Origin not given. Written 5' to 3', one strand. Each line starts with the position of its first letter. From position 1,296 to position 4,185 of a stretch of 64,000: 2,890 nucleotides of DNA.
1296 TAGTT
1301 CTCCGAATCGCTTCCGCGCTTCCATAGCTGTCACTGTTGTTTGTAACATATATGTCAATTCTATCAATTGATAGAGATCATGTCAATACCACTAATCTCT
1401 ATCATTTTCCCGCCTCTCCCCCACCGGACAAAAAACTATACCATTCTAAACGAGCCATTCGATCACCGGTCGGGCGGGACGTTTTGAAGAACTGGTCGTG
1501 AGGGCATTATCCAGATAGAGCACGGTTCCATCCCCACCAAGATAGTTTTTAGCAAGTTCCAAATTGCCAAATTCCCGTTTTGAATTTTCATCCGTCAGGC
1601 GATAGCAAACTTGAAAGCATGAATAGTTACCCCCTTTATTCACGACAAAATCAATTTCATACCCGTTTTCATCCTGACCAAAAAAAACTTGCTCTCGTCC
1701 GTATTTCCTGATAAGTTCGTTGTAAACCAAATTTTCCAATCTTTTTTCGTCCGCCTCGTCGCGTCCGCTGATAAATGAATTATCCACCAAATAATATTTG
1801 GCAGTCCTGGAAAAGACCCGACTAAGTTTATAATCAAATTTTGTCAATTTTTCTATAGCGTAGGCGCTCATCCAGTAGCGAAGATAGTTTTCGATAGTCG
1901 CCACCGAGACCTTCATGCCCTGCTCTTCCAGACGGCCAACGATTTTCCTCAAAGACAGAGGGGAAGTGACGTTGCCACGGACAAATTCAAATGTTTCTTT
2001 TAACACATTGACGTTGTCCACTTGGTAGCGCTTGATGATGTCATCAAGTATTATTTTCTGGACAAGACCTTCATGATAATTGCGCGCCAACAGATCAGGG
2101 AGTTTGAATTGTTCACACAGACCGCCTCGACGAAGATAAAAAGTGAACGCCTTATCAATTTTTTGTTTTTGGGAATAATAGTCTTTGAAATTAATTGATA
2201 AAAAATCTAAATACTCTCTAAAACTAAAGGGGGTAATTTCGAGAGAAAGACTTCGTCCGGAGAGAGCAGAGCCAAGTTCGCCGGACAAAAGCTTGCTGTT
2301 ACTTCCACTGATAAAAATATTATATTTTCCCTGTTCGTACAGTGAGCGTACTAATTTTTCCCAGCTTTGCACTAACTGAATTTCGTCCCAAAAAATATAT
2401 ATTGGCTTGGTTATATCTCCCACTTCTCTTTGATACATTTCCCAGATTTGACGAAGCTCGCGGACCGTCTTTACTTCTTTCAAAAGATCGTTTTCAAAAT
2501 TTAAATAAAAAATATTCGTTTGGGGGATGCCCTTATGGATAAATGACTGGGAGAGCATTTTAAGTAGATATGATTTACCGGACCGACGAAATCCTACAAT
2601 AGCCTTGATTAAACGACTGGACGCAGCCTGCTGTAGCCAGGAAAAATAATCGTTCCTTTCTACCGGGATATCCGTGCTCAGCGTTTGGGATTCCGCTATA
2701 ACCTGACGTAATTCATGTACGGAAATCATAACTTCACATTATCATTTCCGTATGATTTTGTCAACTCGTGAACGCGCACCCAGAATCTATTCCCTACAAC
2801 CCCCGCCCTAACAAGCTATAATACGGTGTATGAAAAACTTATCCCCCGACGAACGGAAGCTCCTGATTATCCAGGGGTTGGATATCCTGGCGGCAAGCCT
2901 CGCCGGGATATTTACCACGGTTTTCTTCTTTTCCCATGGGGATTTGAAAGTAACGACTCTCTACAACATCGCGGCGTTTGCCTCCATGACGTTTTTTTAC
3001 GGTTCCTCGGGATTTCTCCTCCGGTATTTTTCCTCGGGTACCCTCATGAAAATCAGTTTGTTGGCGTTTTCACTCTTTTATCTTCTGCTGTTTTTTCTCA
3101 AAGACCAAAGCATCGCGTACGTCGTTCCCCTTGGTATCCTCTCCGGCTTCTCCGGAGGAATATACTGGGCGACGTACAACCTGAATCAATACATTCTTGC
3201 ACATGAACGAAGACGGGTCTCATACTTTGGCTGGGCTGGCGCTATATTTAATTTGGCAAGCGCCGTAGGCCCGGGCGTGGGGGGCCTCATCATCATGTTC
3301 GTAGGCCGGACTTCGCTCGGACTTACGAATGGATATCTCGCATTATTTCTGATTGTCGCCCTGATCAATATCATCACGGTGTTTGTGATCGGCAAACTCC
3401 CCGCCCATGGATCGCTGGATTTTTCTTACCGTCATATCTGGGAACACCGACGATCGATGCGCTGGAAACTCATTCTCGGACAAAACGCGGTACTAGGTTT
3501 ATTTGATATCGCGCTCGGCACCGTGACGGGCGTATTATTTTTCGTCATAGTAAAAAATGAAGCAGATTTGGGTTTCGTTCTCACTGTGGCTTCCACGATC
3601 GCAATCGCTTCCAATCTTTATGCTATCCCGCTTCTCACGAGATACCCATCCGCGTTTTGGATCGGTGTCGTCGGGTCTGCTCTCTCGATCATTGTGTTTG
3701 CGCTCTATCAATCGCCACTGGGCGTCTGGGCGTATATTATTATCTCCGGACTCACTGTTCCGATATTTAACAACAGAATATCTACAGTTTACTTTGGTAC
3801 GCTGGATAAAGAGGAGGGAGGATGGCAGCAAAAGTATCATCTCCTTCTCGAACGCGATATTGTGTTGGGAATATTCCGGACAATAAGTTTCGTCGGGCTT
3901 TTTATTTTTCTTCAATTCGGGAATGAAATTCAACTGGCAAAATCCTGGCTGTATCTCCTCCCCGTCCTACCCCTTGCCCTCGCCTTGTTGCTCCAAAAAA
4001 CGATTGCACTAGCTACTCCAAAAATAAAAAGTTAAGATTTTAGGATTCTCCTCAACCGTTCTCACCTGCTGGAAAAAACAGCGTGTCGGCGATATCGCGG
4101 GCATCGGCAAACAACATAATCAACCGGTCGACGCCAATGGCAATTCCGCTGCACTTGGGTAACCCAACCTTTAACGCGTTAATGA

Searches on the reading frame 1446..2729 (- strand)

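Call 52: search_protein_families(library=pfam, proteins=[window:1446-2729:-], max_evalue=0.00001)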
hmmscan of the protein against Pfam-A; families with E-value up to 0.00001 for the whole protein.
window:1446-2729:- (427 aa): 3 families
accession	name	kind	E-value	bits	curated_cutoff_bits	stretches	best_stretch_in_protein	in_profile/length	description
PF13173.12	AAA_14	-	1.6e-31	109.4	27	1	40-174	3-129/129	AAA domain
PF13635.12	DUF4143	-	1.1e-15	58.2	28.1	1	229-376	2-159/160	Domain of unknown function (DUF4143)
PF01637.24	ATPase_2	-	6.1e-07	29.9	33.2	0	33-135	12-110/225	ATPase domain predominantly from Archaea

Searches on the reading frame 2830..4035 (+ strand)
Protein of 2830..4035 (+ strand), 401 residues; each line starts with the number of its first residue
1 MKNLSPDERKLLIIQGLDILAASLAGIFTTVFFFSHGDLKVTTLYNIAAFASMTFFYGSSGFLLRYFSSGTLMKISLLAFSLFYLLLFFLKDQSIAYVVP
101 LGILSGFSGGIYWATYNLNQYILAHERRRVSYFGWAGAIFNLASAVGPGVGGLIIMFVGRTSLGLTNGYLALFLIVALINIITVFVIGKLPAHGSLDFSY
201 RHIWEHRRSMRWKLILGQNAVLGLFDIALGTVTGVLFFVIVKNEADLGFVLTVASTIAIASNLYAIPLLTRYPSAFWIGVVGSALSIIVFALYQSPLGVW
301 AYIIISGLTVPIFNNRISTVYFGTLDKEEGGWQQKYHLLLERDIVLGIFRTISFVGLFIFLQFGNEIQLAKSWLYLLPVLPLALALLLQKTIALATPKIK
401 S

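Call 52: search_protein_families(library=pfam, proteins=[window:2830-4035:+], max_evalue=0.00001)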
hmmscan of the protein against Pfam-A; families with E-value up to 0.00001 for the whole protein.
window:2830-4035:+ (401 aa): 1 family
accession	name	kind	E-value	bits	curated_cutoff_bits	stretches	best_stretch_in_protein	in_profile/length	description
PF07690.21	MFS_1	-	2.2e-08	33.8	33.4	1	38-331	30-329/347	Major Facilitator Superfamily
